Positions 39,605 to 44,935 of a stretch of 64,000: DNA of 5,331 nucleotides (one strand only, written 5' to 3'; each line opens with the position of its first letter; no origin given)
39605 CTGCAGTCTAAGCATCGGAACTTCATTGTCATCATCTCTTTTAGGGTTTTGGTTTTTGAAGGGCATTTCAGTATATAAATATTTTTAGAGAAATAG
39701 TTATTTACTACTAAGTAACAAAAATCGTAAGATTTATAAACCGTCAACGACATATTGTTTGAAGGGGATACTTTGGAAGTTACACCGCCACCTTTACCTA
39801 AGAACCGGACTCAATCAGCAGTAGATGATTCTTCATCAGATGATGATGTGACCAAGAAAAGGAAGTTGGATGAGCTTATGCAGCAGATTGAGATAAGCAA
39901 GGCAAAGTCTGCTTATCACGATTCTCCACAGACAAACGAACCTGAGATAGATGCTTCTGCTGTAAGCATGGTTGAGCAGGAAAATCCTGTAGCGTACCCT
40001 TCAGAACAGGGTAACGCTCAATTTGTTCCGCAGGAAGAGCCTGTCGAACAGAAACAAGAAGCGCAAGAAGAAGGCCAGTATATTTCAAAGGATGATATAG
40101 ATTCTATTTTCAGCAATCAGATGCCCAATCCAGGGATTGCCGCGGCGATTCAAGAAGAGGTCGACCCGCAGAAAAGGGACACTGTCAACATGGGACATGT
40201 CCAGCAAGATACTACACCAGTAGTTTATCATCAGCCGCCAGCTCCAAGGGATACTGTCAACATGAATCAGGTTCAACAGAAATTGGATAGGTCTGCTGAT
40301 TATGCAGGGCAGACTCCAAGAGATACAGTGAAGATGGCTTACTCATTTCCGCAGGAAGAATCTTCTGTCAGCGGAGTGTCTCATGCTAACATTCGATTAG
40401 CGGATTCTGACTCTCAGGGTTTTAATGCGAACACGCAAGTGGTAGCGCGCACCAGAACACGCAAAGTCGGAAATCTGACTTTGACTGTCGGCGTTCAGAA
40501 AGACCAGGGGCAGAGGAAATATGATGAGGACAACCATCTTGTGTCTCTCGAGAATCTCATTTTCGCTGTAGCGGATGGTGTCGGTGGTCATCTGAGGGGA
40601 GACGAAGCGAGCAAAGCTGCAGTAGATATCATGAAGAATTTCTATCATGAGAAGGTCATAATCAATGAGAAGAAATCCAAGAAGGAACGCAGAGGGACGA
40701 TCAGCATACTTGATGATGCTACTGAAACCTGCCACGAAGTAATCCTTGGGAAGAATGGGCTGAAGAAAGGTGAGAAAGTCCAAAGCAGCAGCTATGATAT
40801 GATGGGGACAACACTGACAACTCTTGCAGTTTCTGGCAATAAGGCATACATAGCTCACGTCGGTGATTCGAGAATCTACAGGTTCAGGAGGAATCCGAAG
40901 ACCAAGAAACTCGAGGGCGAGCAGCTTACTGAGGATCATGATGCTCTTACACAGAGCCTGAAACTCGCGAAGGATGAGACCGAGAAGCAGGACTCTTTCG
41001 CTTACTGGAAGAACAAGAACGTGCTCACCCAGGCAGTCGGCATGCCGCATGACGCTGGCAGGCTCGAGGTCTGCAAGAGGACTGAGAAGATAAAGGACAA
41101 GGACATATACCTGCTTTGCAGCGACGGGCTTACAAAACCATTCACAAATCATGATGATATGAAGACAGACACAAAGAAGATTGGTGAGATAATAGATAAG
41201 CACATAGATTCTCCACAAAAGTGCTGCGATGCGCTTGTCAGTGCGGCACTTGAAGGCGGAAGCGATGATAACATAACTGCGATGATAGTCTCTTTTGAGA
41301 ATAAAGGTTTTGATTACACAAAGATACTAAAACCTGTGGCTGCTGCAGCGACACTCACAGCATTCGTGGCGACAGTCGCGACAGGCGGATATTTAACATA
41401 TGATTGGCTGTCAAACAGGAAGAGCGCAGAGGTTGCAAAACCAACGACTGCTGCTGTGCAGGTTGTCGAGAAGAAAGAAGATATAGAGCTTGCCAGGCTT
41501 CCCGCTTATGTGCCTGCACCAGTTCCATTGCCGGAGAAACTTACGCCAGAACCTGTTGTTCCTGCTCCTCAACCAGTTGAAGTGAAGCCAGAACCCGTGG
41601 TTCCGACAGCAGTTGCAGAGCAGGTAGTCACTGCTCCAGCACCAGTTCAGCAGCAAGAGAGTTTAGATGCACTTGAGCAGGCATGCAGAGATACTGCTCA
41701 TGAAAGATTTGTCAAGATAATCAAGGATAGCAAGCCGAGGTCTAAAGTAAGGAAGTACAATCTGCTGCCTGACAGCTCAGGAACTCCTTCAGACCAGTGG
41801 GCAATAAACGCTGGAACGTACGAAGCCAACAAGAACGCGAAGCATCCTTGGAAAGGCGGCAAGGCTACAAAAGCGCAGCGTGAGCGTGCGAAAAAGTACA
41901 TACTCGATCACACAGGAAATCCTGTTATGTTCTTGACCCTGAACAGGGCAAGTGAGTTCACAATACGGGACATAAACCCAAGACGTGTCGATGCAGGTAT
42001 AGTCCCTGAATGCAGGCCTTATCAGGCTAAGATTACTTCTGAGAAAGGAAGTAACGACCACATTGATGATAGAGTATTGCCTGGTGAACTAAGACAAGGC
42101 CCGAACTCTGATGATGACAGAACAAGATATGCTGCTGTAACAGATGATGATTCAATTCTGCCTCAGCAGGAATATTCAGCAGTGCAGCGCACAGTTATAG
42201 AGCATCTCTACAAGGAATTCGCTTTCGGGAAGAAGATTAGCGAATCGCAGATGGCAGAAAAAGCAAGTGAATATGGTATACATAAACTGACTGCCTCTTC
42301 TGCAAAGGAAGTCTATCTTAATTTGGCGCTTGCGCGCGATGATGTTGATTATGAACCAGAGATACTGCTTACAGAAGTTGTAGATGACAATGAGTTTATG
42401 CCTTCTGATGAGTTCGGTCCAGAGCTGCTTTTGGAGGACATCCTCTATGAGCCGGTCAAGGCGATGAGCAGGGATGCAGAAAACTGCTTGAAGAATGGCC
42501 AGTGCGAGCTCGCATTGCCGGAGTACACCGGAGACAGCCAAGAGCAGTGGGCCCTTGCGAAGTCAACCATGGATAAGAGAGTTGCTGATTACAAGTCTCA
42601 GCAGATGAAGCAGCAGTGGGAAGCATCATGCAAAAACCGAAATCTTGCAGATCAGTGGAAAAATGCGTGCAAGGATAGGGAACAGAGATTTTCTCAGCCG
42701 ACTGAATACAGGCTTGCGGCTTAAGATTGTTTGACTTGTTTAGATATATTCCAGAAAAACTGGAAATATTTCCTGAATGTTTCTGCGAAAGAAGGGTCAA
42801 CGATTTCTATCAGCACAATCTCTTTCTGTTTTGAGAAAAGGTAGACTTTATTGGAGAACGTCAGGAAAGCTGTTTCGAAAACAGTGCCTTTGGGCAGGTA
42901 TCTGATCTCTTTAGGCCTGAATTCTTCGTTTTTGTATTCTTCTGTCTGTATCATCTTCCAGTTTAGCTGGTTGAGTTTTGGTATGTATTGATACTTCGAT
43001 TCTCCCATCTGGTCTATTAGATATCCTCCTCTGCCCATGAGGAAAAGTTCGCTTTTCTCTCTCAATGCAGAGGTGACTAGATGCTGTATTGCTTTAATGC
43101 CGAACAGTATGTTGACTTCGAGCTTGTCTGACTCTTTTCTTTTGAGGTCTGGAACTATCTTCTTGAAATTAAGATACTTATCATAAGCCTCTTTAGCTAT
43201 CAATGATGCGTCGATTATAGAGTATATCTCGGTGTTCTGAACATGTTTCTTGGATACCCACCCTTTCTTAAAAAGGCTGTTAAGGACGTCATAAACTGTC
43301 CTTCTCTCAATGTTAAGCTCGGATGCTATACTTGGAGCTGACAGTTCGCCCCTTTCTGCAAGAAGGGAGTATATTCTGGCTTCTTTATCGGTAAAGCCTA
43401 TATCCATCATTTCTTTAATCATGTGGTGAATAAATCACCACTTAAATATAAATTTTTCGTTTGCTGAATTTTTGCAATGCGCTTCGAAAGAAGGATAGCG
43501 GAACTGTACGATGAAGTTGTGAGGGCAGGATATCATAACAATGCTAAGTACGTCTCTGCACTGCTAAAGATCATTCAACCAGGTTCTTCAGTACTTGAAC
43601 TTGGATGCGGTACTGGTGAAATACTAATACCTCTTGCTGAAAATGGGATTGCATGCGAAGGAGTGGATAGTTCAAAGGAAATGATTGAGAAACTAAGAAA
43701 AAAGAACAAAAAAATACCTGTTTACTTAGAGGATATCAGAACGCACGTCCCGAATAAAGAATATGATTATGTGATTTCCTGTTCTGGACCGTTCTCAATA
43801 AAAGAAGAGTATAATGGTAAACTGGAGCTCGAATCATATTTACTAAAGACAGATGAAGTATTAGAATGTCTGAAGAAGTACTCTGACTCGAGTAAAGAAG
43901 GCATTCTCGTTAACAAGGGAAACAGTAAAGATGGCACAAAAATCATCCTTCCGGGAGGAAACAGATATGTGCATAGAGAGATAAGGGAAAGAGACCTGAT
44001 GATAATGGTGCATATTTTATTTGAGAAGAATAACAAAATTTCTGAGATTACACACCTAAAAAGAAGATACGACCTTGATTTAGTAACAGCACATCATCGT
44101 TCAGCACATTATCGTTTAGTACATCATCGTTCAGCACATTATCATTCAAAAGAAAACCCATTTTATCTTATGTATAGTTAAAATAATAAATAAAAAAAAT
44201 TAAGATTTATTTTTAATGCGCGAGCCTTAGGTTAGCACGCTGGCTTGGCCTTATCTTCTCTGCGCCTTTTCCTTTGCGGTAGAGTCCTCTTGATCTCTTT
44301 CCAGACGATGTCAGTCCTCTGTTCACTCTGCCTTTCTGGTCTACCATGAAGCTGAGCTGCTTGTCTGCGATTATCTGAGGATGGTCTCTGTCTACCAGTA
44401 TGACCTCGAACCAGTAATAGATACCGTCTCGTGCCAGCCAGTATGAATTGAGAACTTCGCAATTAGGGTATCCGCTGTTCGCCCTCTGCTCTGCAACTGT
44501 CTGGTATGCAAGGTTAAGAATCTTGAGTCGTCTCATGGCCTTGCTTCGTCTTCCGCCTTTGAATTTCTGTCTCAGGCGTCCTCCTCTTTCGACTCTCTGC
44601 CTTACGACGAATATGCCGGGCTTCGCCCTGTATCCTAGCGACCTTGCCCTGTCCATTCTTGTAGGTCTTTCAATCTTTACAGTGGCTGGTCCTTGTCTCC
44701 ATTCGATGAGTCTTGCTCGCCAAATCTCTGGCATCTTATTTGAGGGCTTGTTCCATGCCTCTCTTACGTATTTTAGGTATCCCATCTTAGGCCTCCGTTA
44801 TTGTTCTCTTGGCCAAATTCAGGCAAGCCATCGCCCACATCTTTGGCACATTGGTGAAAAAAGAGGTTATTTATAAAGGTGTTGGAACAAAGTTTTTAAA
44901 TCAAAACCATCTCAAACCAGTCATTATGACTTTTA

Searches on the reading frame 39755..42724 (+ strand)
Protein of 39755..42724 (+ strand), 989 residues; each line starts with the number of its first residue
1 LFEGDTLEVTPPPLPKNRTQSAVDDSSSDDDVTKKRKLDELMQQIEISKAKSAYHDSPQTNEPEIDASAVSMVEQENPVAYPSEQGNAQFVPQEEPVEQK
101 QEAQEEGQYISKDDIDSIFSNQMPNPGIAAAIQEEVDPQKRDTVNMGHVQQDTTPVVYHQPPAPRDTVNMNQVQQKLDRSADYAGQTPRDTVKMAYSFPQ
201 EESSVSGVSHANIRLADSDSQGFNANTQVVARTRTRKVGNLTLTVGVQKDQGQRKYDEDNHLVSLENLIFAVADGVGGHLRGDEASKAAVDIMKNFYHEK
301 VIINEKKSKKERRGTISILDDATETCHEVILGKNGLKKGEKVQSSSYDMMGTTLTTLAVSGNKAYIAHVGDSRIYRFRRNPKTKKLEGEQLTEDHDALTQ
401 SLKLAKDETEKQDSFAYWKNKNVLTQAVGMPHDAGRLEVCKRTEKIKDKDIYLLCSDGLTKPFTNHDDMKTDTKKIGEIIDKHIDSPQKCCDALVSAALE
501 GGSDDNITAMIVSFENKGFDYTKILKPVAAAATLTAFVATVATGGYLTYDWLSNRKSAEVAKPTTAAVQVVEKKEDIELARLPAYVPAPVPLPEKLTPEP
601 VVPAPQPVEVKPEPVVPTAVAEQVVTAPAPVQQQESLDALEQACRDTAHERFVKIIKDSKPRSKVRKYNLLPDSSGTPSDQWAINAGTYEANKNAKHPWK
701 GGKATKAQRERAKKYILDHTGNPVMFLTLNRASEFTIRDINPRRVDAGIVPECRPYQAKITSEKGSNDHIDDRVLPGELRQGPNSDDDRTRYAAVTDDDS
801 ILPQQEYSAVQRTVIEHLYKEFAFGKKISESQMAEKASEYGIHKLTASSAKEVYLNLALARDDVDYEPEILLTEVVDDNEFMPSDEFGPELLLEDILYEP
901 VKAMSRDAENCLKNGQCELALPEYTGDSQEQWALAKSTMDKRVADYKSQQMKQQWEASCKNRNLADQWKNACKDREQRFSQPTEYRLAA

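Call 62: search_protein_families(library=pfam, proteins=[window:39755-42724:+], max_evalue=0.001)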
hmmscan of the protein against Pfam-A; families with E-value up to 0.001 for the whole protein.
window:39755-42724:+ (989 aa): 3 families
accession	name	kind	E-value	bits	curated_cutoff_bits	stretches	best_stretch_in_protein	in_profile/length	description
PF13672.11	PP2C_2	-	1e-13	51.7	24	1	267-480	24-195/209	Protein phosphatase 2C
PF00481.26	PP2C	-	4.9e-08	33.4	20.3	1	284-397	47-142/255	Protein phosphatase 2C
PF07228.17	SpoIIE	-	8.7e-05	23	25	1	428-513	105-190/192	Stage II sporulation protein E (SpoIIE)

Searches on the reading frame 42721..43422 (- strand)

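Call 62: search_protein_families(library=pfam, proteins=[window:42721-43422:-], max_evalue=0.001)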
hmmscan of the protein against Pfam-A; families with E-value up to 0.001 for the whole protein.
window:42721-43422:- (233 aa): 6 families
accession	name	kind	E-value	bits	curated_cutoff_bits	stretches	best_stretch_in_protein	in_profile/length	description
PF01978.25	TrmB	-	1.2e-16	60.7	25.6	1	7-72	3-67/68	Sugar-specific transcriptional regulator TrmB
PF03965.22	Penicillinase_R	-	3.4e-07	31.1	22.6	1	11-68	2-63/115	Penicillinase repressor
PF01047.28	MarR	-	5.1e-05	23.5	24.6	1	11-60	2-51/59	MarR family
PF08279.18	HTH_11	-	0.00015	22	25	1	16-54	4-43/55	HTH domain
PF21476.4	PF0610-like_N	-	0.00055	20.5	33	0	16-49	5-37/50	PF0610-like, N-terminal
PF02319.26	E2F_TDP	-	0.0007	19.7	25.7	0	18-62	13-59/65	E2F/DP family winged-helix DNA-binding domain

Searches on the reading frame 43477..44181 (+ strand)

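Call 62: search_protein_families(library=pfam, proteins=[window:43477-44181:+], max_evalue=0.001)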
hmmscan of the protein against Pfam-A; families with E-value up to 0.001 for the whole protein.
window:43477-44181:+ (234 aa): 8 families
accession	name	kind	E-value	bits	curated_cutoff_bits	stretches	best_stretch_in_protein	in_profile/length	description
PF13489.12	Methyltransf_23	-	3e-11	43.7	27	1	21-101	8-87/164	Methyltransferase domain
PF13649.12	Methyltransf_25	-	3.4e-11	44.1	27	1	39-107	1-75/97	Methyltransferase domain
PF07021.18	MetW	-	1e-08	35.5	21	1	28-100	6-80/193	Methionine biosynthesis protein MetW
PF08241.18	Methyltransf_11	-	1.8e-08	35.3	21.2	1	40-102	1-67/95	Methyltransferase domain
PF13847.12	Methyltransf_31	-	1.2e-07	32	27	1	34-101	2-80/145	Methyltransferase domain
PF08242.18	Methyltransf_12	-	1.7e-07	32.3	30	1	40-102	1-72/98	Methyltransferase domain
PF03848.20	TehB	-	5.4e-05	23.1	20.4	1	26-102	22-102/193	Tellurite resistance protein TehB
PF05175.20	MTS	-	0.00043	20.4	23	1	29-109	23-111/170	Methyltransferase small domain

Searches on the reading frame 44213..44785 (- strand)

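Call 62: search_protein_families(library=pfam, proteins=[window:44213-44785:-], max_evalue=0.001)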
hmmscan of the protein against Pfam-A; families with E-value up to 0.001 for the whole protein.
window:44213-44785:- (190 aa): 1 family
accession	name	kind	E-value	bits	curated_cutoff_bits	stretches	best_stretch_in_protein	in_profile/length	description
PF00827.22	Ribosomal_L15e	-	4.4e-61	206.3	27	1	3-185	2-191/191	Ribosomal L15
